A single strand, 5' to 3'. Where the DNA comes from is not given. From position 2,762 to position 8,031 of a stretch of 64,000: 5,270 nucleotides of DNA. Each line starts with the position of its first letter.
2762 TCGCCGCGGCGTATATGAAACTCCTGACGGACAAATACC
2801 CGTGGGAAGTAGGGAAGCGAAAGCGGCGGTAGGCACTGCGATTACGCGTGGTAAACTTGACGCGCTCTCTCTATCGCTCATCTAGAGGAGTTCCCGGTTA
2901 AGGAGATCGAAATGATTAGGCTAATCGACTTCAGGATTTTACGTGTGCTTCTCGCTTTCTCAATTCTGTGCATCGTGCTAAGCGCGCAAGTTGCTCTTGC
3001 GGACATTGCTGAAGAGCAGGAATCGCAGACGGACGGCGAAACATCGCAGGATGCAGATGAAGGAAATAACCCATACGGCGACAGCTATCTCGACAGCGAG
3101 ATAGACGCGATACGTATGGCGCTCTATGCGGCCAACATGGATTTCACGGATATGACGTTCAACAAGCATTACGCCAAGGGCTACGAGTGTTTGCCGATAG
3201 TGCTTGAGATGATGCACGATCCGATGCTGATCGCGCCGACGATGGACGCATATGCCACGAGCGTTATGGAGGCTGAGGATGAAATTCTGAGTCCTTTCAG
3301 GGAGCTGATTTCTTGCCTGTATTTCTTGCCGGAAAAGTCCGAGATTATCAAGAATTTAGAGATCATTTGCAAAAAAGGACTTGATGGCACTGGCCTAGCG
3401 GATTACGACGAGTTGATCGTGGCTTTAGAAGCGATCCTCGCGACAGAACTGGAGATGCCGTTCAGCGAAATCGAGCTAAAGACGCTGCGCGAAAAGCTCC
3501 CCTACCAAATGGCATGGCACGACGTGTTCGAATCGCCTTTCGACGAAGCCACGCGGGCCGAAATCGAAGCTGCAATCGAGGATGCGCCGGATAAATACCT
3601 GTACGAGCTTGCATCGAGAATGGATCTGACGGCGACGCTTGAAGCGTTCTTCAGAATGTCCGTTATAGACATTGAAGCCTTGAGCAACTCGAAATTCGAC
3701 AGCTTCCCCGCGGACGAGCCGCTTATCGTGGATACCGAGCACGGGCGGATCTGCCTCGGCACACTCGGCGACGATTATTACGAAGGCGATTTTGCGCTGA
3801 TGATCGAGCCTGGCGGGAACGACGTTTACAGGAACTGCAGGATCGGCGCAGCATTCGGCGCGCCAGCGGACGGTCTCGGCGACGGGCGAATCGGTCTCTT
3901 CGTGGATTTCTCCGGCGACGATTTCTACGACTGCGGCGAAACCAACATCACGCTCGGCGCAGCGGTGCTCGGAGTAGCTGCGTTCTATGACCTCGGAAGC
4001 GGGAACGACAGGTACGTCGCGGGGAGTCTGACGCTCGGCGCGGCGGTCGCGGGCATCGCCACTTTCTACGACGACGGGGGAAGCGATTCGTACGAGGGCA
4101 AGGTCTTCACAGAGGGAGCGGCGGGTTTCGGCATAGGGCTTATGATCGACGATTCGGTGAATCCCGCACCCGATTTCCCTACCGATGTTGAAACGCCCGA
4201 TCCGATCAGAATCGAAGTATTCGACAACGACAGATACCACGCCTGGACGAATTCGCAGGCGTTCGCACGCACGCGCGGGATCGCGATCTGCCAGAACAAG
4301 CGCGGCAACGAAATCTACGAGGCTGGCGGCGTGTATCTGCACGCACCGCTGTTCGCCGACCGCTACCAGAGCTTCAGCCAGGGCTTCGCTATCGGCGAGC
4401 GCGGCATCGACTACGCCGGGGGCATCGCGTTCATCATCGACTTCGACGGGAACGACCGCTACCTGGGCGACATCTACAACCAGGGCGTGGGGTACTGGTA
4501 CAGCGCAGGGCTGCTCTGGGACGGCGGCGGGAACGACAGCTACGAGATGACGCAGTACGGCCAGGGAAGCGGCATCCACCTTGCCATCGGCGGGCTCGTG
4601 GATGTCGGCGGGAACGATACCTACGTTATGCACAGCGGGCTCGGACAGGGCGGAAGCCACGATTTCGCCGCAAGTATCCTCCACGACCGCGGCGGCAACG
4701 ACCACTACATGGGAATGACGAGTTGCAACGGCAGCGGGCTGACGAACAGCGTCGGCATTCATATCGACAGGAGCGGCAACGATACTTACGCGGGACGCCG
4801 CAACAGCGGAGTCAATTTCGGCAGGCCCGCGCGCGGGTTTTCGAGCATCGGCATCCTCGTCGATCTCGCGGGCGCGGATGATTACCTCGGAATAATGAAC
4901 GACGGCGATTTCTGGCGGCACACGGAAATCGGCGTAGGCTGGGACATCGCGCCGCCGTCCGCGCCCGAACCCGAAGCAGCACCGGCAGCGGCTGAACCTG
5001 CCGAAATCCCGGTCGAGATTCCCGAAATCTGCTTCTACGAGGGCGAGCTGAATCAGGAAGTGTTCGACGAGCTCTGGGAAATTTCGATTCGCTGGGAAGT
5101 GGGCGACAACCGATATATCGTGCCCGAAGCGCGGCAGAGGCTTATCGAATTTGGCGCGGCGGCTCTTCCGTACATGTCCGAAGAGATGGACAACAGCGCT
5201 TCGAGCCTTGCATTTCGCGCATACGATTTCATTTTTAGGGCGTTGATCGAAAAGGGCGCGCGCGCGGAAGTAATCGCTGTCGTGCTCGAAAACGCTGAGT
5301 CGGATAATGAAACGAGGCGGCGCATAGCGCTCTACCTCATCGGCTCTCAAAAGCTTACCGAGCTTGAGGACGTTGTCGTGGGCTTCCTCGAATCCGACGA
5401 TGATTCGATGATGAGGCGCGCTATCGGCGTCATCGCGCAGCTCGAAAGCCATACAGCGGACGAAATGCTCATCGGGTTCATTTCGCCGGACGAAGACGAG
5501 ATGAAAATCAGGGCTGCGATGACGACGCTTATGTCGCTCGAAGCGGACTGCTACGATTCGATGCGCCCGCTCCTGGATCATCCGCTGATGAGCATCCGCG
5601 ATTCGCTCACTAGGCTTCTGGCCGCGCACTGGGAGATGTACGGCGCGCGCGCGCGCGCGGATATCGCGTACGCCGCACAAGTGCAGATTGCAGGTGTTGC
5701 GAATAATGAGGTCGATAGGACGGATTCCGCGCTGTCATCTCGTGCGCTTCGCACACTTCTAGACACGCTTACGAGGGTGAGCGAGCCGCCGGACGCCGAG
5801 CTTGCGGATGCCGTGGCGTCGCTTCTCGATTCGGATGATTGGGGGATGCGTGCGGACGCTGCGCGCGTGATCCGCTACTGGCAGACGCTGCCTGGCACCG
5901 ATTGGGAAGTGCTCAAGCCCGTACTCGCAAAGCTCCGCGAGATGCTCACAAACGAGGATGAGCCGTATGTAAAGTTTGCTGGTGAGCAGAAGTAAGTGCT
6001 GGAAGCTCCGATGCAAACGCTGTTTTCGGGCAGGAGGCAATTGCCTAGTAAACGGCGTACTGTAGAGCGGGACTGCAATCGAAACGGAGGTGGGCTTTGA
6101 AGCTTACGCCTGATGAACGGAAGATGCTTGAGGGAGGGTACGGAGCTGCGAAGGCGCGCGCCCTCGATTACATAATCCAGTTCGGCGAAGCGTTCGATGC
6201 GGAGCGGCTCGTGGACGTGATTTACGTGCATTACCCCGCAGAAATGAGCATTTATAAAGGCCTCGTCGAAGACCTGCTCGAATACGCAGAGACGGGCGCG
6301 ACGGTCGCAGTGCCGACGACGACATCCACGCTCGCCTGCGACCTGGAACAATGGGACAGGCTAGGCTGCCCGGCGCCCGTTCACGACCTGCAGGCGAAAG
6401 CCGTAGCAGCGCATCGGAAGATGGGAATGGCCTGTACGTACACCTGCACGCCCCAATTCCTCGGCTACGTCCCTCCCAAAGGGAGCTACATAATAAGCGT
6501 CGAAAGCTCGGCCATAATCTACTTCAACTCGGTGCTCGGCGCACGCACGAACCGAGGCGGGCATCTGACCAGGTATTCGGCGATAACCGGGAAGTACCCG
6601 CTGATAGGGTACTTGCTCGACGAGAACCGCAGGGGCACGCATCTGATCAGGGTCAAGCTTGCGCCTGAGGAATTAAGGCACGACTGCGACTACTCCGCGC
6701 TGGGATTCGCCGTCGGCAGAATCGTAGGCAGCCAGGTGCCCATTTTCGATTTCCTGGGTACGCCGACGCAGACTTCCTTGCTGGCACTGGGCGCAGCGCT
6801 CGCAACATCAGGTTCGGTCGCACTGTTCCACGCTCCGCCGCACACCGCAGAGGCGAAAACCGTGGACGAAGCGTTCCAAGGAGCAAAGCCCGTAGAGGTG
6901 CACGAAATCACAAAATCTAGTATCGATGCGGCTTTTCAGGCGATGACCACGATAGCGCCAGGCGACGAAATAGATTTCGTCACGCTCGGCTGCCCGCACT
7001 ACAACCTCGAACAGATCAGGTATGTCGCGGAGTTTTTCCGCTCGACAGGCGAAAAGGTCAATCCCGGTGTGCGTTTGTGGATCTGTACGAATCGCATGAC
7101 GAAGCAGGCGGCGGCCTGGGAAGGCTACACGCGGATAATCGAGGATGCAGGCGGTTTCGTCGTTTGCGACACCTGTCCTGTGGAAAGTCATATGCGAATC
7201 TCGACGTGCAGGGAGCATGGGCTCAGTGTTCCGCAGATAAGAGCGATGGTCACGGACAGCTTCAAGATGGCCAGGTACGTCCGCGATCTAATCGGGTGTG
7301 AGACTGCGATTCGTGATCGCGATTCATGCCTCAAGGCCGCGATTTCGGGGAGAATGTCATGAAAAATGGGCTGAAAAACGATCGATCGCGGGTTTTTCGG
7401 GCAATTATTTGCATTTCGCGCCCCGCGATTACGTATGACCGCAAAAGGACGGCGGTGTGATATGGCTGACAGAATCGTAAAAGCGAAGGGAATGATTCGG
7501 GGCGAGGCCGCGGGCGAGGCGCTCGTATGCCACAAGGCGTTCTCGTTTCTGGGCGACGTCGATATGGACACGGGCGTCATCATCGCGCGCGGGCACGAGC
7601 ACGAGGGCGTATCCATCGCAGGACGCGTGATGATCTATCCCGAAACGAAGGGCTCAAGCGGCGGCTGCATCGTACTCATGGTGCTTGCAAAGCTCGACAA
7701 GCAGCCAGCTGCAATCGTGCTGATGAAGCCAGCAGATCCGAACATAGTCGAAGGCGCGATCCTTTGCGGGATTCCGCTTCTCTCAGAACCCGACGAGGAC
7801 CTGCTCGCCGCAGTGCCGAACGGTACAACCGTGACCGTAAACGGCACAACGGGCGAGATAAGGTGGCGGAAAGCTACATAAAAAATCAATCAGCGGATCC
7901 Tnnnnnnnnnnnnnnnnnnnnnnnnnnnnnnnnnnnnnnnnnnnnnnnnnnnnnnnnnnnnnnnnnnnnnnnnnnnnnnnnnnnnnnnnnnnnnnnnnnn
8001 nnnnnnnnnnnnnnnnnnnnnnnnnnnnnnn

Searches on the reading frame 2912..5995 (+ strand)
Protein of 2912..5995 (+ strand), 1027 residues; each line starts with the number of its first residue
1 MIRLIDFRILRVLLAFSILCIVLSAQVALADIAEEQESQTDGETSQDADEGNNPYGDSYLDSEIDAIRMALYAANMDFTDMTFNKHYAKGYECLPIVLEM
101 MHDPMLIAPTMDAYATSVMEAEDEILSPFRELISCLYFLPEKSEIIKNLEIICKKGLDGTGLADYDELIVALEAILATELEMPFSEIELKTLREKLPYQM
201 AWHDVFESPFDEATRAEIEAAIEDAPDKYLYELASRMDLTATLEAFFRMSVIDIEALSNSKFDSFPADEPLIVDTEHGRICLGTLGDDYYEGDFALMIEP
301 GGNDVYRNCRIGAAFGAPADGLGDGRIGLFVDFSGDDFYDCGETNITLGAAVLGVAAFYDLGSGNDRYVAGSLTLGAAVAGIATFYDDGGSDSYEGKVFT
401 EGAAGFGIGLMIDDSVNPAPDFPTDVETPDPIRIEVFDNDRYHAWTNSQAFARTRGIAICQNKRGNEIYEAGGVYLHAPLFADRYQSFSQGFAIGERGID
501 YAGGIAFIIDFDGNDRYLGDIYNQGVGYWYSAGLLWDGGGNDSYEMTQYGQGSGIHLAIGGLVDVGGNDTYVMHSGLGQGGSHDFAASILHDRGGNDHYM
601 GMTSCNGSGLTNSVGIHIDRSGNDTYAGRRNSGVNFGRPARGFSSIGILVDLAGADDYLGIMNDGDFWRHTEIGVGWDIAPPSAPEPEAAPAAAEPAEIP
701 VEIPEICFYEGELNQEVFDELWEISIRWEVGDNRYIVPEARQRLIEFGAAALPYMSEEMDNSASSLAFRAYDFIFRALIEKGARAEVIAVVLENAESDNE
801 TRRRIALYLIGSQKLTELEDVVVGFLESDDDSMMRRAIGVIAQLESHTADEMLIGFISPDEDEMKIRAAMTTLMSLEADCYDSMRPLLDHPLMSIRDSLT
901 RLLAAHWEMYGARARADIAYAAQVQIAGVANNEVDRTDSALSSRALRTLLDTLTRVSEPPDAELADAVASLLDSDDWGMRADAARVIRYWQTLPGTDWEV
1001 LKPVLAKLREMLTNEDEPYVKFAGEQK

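Call 19: search_protein_families(library=pfam, max_evalue=0.00001, proteins=[window:2912-5995:+])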
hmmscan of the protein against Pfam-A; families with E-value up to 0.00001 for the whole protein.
window:2912-5995:+ (1027 aa): 1 family
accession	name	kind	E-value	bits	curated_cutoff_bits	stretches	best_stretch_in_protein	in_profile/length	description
PF13646.12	HEAT_2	-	5.2e-07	30.3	27.7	0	791-870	4-85/88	HEAT repeats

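Call 69: find_encoding_contigs(protein=window:2912-5995:+, flank=10000, max_places=3)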
Protein window:2912-5995:+ (1027 aa): no gene with exactly this product is on record in the collection.

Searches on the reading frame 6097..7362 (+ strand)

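Call 19: search_protein_families(library=pfam, max_evalue=0.00001, proteins=[window:6097-7362:+])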
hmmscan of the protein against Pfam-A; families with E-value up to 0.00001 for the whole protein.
window:6097-7362:+ (421 aa): 1 family
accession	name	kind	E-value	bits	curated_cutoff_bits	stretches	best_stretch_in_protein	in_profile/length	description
PF04412.18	AcnX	-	4.6e-110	368.5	31.5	1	1-412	1-399/400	Aconitase X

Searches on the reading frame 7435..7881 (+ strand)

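Call 53: search_protein_families(library=pfam, max_evalue=0.001, proteins=[window:7435-7881:+])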
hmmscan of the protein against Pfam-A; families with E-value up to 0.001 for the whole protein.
window:7435-7881:+ (148 aa): 1 family
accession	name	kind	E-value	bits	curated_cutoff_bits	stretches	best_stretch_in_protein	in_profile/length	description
PF01989.23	AcnX_swivel_put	-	1.4e-23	83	27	1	36-116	1-80/80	Aconitase X swivel domain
